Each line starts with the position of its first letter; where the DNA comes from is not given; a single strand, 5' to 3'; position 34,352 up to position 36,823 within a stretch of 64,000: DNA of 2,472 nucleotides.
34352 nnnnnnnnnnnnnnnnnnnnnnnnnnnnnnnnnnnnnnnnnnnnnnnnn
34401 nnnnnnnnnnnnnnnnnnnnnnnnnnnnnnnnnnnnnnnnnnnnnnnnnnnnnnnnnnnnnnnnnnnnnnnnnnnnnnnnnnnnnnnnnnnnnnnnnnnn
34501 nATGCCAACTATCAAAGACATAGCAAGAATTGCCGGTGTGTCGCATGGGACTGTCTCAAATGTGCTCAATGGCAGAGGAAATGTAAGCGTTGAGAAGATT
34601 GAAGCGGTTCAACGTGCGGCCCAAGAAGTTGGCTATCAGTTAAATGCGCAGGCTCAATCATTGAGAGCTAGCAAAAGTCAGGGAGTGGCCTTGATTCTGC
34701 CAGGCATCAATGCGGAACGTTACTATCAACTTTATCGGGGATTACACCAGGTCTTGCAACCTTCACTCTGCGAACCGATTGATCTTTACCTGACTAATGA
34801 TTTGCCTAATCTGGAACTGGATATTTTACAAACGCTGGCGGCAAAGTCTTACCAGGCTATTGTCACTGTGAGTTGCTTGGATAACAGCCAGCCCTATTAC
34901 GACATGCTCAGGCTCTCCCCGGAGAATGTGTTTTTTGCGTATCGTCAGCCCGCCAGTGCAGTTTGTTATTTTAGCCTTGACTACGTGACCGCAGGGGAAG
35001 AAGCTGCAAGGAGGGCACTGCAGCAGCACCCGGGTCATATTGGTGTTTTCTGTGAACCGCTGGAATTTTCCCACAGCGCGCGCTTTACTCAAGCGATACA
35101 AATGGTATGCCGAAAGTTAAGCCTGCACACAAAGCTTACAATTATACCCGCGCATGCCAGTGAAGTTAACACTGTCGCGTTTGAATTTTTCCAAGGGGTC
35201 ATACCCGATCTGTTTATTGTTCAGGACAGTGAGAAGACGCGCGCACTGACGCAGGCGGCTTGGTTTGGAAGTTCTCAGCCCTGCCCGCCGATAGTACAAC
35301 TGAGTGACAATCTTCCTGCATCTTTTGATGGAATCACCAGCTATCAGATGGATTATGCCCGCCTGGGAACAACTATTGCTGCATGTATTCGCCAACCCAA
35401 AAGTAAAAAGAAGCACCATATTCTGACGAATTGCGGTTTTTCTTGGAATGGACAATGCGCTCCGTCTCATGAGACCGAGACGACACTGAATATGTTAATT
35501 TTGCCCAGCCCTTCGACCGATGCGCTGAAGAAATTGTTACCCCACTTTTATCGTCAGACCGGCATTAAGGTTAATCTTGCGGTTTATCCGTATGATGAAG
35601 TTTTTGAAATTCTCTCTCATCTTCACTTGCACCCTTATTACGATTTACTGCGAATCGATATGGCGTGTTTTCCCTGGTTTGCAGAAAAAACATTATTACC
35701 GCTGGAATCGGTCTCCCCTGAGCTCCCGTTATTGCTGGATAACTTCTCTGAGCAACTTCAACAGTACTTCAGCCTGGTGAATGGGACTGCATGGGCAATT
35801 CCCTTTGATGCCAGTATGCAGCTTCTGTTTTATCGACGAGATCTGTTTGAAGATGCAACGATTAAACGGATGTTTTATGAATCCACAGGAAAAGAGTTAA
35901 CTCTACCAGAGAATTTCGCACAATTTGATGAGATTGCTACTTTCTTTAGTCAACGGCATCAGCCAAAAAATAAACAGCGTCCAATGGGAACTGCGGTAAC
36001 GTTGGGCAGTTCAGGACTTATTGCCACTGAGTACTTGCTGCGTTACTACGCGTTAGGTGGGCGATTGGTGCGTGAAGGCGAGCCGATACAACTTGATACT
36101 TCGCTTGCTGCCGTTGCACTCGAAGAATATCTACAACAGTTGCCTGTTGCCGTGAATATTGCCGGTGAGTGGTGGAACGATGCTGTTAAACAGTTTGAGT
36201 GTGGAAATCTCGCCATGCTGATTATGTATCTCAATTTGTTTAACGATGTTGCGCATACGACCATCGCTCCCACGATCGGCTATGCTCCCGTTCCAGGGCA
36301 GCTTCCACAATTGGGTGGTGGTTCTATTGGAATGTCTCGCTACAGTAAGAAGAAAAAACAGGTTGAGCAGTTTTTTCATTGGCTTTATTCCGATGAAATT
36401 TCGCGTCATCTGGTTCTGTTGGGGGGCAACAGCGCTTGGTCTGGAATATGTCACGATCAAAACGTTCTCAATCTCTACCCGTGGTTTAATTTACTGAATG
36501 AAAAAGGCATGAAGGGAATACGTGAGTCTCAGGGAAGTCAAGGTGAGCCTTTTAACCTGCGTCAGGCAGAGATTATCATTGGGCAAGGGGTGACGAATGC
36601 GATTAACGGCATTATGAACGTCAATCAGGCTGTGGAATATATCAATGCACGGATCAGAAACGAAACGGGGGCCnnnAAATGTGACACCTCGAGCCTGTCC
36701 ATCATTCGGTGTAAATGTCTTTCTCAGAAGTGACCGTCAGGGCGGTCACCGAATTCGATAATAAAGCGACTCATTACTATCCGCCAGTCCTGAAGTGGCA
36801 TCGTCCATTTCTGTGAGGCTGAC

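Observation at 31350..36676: IS-bounded module: MBL-fold hydrolase, nucleoside permease and MgtC operon, divergent from a three-domain LacI-type regulator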

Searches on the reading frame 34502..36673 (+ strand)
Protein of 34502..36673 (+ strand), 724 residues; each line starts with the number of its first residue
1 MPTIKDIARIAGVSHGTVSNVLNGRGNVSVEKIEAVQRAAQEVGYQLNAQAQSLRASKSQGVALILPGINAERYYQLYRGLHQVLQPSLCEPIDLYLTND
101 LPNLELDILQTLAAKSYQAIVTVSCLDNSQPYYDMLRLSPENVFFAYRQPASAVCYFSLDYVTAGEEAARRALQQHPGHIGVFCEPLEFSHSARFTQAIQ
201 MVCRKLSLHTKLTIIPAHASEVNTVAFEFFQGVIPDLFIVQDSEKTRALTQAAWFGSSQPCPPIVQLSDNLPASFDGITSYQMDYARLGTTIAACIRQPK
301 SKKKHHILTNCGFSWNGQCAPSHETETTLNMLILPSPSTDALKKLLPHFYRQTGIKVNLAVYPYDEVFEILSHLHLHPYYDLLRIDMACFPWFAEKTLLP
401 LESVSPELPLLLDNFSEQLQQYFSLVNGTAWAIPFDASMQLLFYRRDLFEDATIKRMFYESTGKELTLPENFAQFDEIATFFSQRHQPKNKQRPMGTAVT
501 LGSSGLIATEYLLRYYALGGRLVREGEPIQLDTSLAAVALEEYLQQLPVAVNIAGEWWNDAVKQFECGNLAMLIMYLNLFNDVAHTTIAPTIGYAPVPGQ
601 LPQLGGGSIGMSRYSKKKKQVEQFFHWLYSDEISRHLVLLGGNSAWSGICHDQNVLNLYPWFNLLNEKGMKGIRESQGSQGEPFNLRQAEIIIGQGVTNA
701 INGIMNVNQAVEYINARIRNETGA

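Call 6: profile_search(protein=window:34502-36673:+)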
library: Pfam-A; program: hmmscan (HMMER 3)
A. the first sequence (724 residues): domains with independent E <= 10: 10; with E <= 0.001: 4
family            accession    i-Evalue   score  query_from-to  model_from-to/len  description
SBP_bac_1         PF01547.30    5.4e-17    63.2     338-632         4-304/307  Bacterial extracellular solute-binding protein
LacI              PF00356.27    3.5e-13    49.6       3-46          1-44/46  Bacterial regulatory proteins, lacI family
SBP_bac_8         PF13416.11    1.9e-10    41.5     351-633         8-248/279  Bacterial extracellular solute-binding protein
HTH_3             PF01381.28    0.00094    19.6       3-38         11-46/55  Helix-turn-helix
HTH_31            PF13560.12      0.022    15.5       3-36         16-50/64  Helix-turn-helix domain
HTH_Tnp_ISL3      PF13542.12      0.059    13.3       1-23         27-48/51  Helix-turn-helix domain of transposase family ISL3
U9-ORF            PF22040.1        0.11    13.4     174-218        20-63/81  Secreted glycosylated protein U9-ORF
YdaS_toxin        PF15943.11       0.13    12.5       6-41         13-48/65  Bacterial toxin YdaS
HTH_38            PF13936.12        0.3    11.3       4-22         23-41/44  Helix-turn-helix domain
MarR_2            PF12802.13       0.51    11.0       3-23         22-42/61  MarR family

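Call 8: search_protein_families(proteins=[window:34502-36673:+], library=ncbifam, max_evalue=0.01)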
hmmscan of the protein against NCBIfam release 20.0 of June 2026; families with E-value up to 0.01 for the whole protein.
window:34502-36673:+ (724 aa): 17 families
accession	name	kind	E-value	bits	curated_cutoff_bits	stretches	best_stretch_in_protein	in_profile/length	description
TIGR02417.1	fruct_sucro_rep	subfamily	9.5e-20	71.1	389.55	1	3-208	1-209/327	D-fructose-responsive transcription factor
NF008452.0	PRK11303.1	equivalog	3.5e-17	62.6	385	1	4-145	3-146/332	catabolite repressor/activator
NF047341.1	lactose_RbsR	equivalog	4.8e-16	59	382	1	3-135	4-136/331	ribose utilization transcriptional repressor RbsR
NF007449.0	PRK10014.1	subfamily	9.7e-16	57.7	310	1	3-146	8-150/342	Mal regulon transcriptional regulator MalI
NF051853.1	TransRegUriRCory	equivalog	1.4e-15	57.2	550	1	2-212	1-210/327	transcriptional regulator UriR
TIGR01481.1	ccpA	equivalog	5.2e-14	52.4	442.35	1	3-188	4-188/330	catabolite control protein A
NF052440.1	TransRegGNTRPSEAE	equivalog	6.7e-14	51.7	400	1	2-136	6-138/333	HTH-type transcriptional regulator GntR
NF007706.0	PRK10401.1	equivalog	2.1e-10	40.4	555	1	1-66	1-66/346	HTH-type transcriptional regulator GalS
NF007743.0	PRK10423.1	equivalog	9.1e-10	38.1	531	1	1-84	1-84/330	ribose operon transcriptional repressor RbsR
NF008269.0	PRK11041.1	equivalog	1.9e-09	37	436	1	2-83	10-91/342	DNA-binding transcriptional regulator CytR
NF008002.0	PRK10727.1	equivalog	2.1e-09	37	557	1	1-72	1-72/341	HTH-type transcriptional regulator GalR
NF007075.0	PRK09526.1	subfamily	2.2e-09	36.7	340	1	3-65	7-69/358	LacI family DNA-binding transcriptional regulator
NF007979.0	PRK10703.1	equivalog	6.3e-09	35.4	501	1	1-119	1-118/341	HTH-type transcriptional repressor PurR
TIGR02405.1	trehalos_R_Ecol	equivalog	1.4e-08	34.4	357.35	1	3-67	3-67/311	trehalose operon repressor TreR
NF047913.1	TransRegIdnR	equivalog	1.3e-05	24.7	500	1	3-86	7-90/331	DNA-binding transcriptional regulator IdnR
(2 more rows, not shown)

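Call 9: find_homologous_proteins(query=window:34502-36673:+, max_evalue=0.001)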
Query window:34502-36673:+ (724 aa): 789 proteins with E <= 0.001 among 8000 candidates; the best 120 are listed.
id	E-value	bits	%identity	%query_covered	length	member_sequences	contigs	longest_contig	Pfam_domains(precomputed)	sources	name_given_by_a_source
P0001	0.0e+0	1616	96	100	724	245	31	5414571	PF13416.12,PF00356.28,PF01547.31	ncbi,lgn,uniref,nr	ncbi:extracellular solute-binding protein [Escherichia coli]|uniref:extracellular solute-binding pro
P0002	0.0e+0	1500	90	100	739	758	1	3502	PF13416.12,PF00356.28,PF01547.31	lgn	-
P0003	0.0e+0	1412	84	100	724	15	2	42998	PF13416.12,PF00356.28,PF01547.31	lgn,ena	-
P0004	0.0e+0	1397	83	100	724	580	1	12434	PF13416.12,PF00356.28,PF01547.31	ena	-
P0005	0.0e+0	1278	76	100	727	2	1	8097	PF13416.12,PF00356.28,PF01547.31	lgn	-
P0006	0.0e+0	1191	74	96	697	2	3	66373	PF13416.12,PF01547.31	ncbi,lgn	-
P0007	0.0e+0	1037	64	100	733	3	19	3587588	PF13416.12,PF00356.28,PF01547.31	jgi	jgi:multiple sugar transport system substrate-binding protein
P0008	0.0e+0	1036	63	100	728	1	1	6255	PF13416.12,PF00356.28,PF01547.31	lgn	-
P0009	0.0e+0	1032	64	100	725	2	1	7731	PF13416.12,PF00356.28,PF01547.31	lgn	-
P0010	0.0e+0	1032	64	100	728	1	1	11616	PF13416.12,PF00356.28,PF01547.31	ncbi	-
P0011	0.0e+0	1028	63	100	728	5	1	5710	PF13416.12,PF00356.28,PF01547.31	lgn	-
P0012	0.0e+0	1027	63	100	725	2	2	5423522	PF13416.12,PF00356.28,PF01547.31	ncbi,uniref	ncbi:extracellular solute-binding protein [Serratia aquatilis]|uniref:Extracellular solute-binding p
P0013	0.0e+0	1025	64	100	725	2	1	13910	PF13416.12,PF00356.28,PF01547.31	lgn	-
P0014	0.0e+0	1024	63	100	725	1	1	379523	PF13416.12,PF00356.28,PF01547.31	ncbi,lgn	ncbi:TPA: extracellular solute-binding protein [Serratia fonticola]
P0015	0.0e+0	1024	64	100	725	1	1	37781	PF13416.12,PF00356.28,PF01547.31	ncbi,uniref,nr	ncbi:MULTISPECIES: extracellular solute-binding protein [unclassified Serratia (in: enterobacteria)]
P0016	0.0e+0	1023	64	100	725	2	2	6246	PF13416.12,PF00356.28,PF01547.31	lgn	-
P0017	0.0e+0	1023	63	100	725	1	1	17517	PF13416.12,PF00356.28,PF01547.31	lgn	-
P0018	0.0e+0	1022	62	100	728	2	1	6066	PF13416.12,PF00356.28,PF01547.31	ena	-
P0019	0.0e+0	1020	63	100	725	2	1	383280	PF13416.12,PF00356.28,PF01547.31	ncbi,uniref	ncbi:MAG: extracellular solute-binding protein [Serratia sp. (in: enterobacteria)]|uniref:extracellu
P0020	0.0e+0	1020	64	100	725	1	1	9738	PF13416.12,PF00356.28,PF01547.31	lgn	-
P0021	0.0e+0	1018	64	100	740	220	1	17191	PF13416.12,PF00356.28,PF01547.31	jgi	jgi:DNA-binding LacI/PurR family transcriptional regulator/ABC-type glycerol-3-phosphate transport s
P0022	0.0e+0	1017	61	100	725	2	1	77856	PF13416.12,PF00356.28,PF01547.31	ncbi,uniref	ncbi:extracellular solute-binding protein [Phytobacter sp. V91]|uniref:extracellular solute-binding 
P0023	0.0e+0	1016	62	99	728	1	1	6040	PF13416.12,PF00356.28,PF01547.31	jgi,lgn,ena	-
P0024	0.0e+0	1011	64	99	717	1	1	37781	PF13416.12,PF00356.28,PF01547.31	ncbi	-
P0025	1.5e-296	1003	61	100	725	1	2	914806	PF13416.12,PF00356.28,PF01547.31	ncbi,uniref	ncbi:extracellular solute-binding protein [Serratia sp. NA_112.1]|uniref:extracellular solute-bindin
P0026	1.7e-288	977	62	100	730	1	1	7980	PF13416.12,PF00356.28,PF01547.31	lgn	-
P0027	1.8e-242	825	53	100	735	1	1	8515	PF13416.12,PF00356.28,PF01547.31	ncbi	ncbi:MAG: extracellular solute-binding protein [Enterobacteriaceae bacterium]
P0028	2.4e-240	818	56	94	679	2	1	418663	PF13416.12,PF01547.31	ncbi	ncbi:extracellular solute-binding protein [Serratia sp. NPDC078756]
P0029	6.7e-240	816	51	100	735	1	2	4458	PF00356.28,PF01547.31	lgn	-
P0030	1.1e-239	816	51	100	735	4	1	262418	PF00356.28,PF01547.31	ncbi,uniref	ncbi:extracellular solute-binding protein [Proteus sp. TSJ240517]|uniref:extracellular solute-bindin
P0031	1.7e-239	815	51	100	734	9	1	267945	PF13416.12,PF00356.28,PF01547.31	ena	-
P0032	2.8e-239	814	51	100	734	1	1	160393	PF13416.12,PF00356.28,PF01547.31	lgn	-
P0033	5.5e-239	813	51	100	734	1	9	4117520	PF13416.12,PF00356.28,PF01547.31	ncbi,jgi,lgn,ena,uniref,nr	ncbi:LacI-family transcriptional regulator [Proteus vulgaris]|jgi:DNA-binding LacI/PurR family trans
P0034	6.7e-239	813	51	100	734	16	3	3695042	PF13416.12,PF00356.28,PF01547.31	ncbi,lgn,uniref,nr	ncbi:extracellular solute-binding protein [Proteus vulgaris]|uniref:extracellular solute-binding pro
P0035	2.4e-238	811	51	100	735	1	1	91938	PF00356.28,PF01547.31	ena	-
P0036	5.0e-238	810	51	100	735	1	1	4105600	PF00356.28,PF01547.31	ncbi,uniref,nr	ncbi:extracellular solute-binding protein [Proteus appendicitidis]|uniref:Extracellular solute-bindi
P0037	7.7e-238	809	51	100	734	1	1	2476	PF13416.12,PF00356.28,PF01547.31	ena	-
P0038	7.8e-238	809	51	100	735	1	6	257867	PF00356.28,PF01547.31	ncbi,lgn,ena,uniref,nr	ncbi:extracellular solute-binding protein [Proteus hauseri]|uniref:extracellular solute-binding prot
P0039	8.6e-238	809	51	100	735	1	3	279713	PF00356.28,PF01547.31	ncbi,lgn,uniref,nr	ncbi:extracellular solute-binding protein [Proteus columbae]|uniref:extracellular solute-binding pro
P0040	1.0e-237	809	51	100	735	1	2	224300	PF00356.28,PF01547.31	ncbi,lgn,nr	ncbi:extracellular solute-binding protein [Proteus mirabilis]|nr:extracellular solute-binding protei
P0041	1.3e-237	809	51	100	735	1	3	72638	PF00356.28,PF01547.31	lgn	-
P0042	1.5e-237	809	51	100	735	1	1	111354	PF00356.28,PF01547.31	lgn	-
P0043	1.6e-237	808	51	100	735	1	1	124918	PF00356.28,PF01547.31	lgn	-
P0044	1.9e-237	808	51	100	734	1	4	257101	PF00356.28,PF01547.31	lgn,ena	-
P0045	1.9e-237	808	51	100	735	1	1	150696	PF00356.28,PF01547.31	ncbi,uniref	ncbi:extracellular solute-binding protein [Proteus cibi]|uniref:extracellular solute-binding protein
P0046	2.1e-237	808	51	100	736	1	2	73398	PF13416.12,PF00356.28,PF01547.31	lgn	-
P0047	2.2e-237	808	51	100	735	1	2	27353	PF00356.28,PF01547.31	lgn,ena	-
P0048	2.4e-237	808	51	100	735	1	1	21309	PF00356.28,PF01547.31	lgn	-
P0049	2.5e-237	808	51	100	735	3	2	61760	PF00356.28,PF01547.31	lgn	-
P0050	2.8e-237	808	51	100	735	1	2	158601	PF00356.28,PF01547.31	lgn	-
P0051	3.1e-237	807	51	100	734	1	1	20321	PF13416.12,PF00356.28,PF01547.31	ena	-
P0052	3.4e-237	807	51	100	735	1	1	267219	PF00356.28,PF01547.31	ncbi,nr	ncbi:extracellular solute-binding protein [Proteus mirabilis]|nr:extracellular solute-binding protei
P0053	3.4e-237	807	51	100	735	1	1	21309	PF00356.28,PF01547.31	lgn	-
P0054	3.6e-237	807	51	100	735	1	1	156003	PF00356.28,PF01547.31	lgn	-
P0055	3.8e-237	807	51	100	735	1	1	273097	PF00356.28,PF01547.31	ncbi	-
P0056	4.0e-237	807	51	100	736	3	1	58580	PF00356.28,PF01547.31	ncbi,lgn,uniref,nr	ncbi:extracellular solute-binding protein [Proteus myxofaciens]|uniref:Periplasmic component of an A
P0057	4.1e-237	807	51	100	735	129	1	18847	PF00356.28,PF01547.31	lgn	-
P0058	5.2e-237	807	51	100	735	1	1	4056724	PF00356.28,PF01547.31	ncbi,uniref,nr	ncbi:extracellular solute-binding protein [Proteus sp. CD3]|uniref:extracellular solute-binding prot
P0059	8.8e-237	806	51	100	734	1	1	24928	PF00356.28,PF01547.31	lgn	-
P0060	1.0e-236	806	51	100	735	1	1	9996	PF13416.12,PF00356.28,PF01547.31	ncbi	-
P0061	1.3e-236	805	51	100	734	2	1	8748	PF00356.28,PF01547.31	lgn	-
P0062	2.6e-236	804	51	100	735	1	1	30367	PF00356.28,PF01547.31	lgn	-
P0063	1.2e-235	802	51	100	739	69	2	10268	PF00356.28,PF01547.31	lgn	-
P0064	5.2e-235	800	51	100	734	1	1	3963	PF13416.12,PF00356.28,PF01547.31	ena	-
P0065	1.3e-234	799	50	100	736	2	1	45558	PF13416.12,PF00356.28,PF01547.31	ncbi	ncbi:hypothetical protein MASR2M36_28370 [Providencia sp.]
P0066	7.2e-234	796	51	99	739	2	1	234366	PF13416.12,PF00356.28,PF01547.31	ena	-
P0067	2.2e-233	795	50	100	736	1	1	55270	PF00356.28,PF01547.31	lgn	-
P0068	3.1e-233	794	51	100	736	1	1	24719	PF00356.28,PF01547.31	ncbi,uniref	ncbi:extracellular solute-binding protein [Providencia sp. Me31A]|uniref:extracellular solute-bindin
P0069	2.4e-232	791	50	100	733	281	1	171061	PF13416.12,PF00356.28,PF01547.31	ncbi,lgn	-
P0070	5.3e-229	780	50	100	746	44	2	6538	PF00356.28,PF01547.31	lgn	-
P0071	3.4e-228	778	50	99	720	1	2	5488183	PF13416.12,PF00356.28,PF13560.13,PF01547.31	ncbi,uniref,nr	ncbi:hypothetical protein Z042_02415 [Chania multitudinisentens RB-25]|uniref:Uncharacterized protei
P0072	8.3e-227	773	52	100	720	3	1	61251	PF13416.12,PF00356.28,PF01547.31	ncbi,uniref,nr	ncbi:extracellular solute-binding protein [Intestinirhabdus alba]|uniref:Extracellular solute-bindin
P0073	6.0e-226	770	50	99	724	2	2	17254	PF13416.12,PF00356.28,PF13560.13,PF01547.31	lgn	-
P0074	4.1e-219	748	49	99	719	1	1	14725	PF13416.12,PF00356.28,PF01547.31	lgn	-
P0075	9.0e-219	746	49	99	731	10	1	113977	PF13416.12,PF00356.28,PF01547.31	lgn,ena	-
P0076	1.9e-218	745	49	99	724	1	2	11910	PF13416.12,PF00356.28,PF01547.31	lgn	-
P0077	5.7e-215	734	48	99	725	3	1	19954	PF13416.12,PF00356.28,PF13560.13,PF01547.31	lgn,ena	-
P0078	5.4e-213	727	47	99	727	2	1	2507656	PF13416.12,PF00356.28,PF01547.31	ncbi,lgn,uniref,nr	ncbi:extracellular solute-binding protein [Providencia burhodogranariea]|uniref:LacI family transcri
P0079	1.9e-210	719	46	99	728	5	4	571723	PF13416.12,PF00356.28,PF01547.31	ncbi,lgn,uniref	ncbi:extracellular solute-binding protein [Providencia sp.]|uniref:extracellular solute-binding prot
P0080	6.4e-209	714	46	99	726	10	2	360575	PF00356.28,PF01547.31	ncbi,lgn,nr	ncbi:extracellular solute-binding protein [Providencia rettgeri]|nr:extracellular solute-binding pro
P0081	5.9e-207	707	45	99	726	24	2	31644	PF00356.28,PF01547.31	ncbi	ncbi:extracellular solute-binding protein [Providencia rettgeri]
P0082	3.4e-203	695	44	99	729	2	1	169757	PF13416.12,PF00356.28,PF01547.31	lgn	-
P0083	4.9e-202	691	46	99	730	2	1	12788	PF13416.12,PF00356.28,PF01547.31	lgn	-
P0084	2.0e-197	676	44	99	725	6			PF00532.28,PF13416.12,PF00356.28,PF13407.13,PF01381.29,PF01547.31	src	-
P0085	7.0e-195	667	44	99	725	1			PF00356.28,PF01381.29,PF01547.31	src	-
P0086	2.1e-194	666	45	99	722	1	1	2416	PF13416.12,PF00356.28,PF01547.31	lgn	-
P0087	9.7e-194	664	43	99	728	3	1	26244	PF13416.12,PF00356.28,PF13407.13,PF01547.31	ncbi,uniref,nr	ncbi:extracellular solute-binding protein [Bacillus sp. ISL-4]|uniref:extracellular solute-binding p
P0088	1.2e-193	663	44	99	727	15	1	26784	PF00532.28,PF13416.12,PF00356.28,PF01547.31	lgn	-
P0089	1.5e-193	663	44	99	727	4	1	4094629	PF00532.28,PF13416.12,PF00356.28,PF01381.29,PF01547.31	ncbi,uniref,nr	ncbi:extracellular solute-binding protein [Pragia fontium]|uniref:extracellular solute-binding prote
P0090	6.6e-193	661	44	99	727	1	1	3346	PF00532.28,PF13416.12,PF00356.28,PF01547.31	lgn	-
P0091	1.2e-192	660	44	99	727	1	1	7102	PF00532.28,PF13416.12,PF00356.28,PF01381.29,PF01547.31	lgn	-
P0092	1.2e-192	660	45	99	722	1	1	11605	PF00356.28,PF01547.31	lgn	-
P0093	6.4e-192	658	44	100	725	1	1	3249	PF13416.12,PF00356.28,PF01547.31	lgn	-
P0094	1.1e-191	657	43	99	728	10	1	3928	PF00356.28,PF01547.31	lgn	-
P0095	2.3e-191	656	44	99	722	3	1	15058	PF13416.12,PF00356.28,PF01547.31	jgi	jgi:DNA-binding LacI/PurR family transcriptional regulator/ABC-type glycerol-3-phosphate transport s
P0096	2.5e-191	656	45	99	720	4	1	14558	PF00356.28,PF01547.31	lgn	-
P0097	2.7e-191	656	44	99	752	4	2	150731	PF00532.28,PF13416.12,PF00356.28,PF01547.31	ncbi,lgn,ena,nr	ncbi:hypothetical protein SOASR029_24330 [Budvicia aquatica]|nr:hypothetical protein SOASR029_24330 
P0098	2.0e-190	653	43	99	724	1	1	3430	PF13416.12,PF00356.28,PF01547.31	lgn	-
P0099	3.5e-188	645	44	99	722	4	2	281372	PF00356.28,PF01547.31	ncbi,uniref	ncbi:extracellular solute-binding protein [Serratia marcescens]|uniref:extracellular solute-binding 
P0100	1.8e-187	643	44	99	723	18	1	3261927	PF13416.12,PF00356.28,PF01547.31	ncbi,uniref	ncbi:extracellular solute-binding protein [Paenibacillus chitinolyticus]|uniref:extracellular solute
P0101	2.3e-187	643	44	99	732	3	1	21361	PF13416.12,PF00356.28,PF01547.31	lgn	-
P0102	2.7e-186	639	42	99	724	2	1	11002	PF13416.12,PF00356.28,PF01547.31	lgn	-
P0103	3.3e-186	639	43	100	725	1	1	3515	PF13416.12,PF00356.28,PF01547.31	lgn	-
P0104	1.3e-185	637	43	99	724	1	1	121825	PF13416.12,PF00356.28,PF01547.31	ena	-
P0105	3.2e-185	636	45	99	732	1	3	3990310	PF13416.12,PF00356.28,PF01547.31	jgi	jgi:multiple sugar transport system substrate-binding protein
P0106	5.9e-185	635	44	99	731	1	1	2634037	PF13416.12,PF00356.28,PF13407.13,PF01547.31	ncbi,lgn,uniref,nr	ncbi:extracellular solute-binding protein [Zophobihabitans entericus]|uniref:Extracellular solute-bi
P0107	2.4e-184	633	42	99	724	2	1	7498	PF13416.12,PF00356.28,PF01547.31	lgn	-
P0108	2.7e-184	632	42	100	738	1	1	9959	PF13416.12,PF00356.28,PF01547.31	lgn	-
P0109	1.7e-183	630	43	100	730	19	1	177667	PF13416.12,PF00356.28,PF01547.31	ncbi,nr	ncbi:extracellular solute-binding protein [Serratia marcescens]|nr:extracellular solute-binding prot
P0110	2.6e-180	619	42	99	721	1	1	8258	PF00532.28,PF13416.12,PF00356.28,PF01547.31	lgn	-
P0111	5.9e-178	612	42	100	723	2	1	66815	PF13416.12,PF00356.28,PF01381.29,PF01547.31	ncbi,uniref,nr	ncbi:extracellular solute-binding protein [Paenibacillus doosanensis]|uniref:extracellular solute-bi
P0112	3.8e-176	606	40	99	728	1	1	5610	PF00532.28,PF13416.12,PF00356.28,PF01547.31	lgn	-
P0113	6.4e-175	602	40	99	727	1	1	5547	PF13416.12,PF00356.28,PF01381.29,PF01547.31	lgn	-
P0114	3.0e-174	599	41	100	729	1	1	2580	PF13416.12,PF00356.28,PF01547.31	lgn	-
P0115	3.7e-174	599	42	99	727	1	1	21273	PF13416.12,PF00356.28,PF01381.29,PF01547.31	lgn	-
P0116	3.7e-174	599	42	99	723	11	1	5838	PF00356.28,PF01547.31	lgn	-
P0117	2.9e-173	596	42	100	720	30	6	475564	PF13416.12,PF00356.28,PF01547.31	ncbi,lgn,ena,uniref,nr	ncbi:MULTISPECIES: extracellular solute-binding protein [unclassified Gilliamella]|uniref:extracellu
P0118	9.3e-173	594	42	99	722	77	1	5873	PF00532.28,PF13416.12,PF00356.28,PF01547.31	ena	-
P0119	6.9e-172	591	41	99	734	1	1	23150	PF00356.28,PF01547.31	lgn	-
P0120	1.7e-171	590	41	100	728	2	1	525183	PF00356.28,PF13407.13,PF01547.31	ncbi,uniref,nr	ncbi:extracellular solute-binding protein [Gilliamella sp. wkB112]|uniref:extracellular solute-bindi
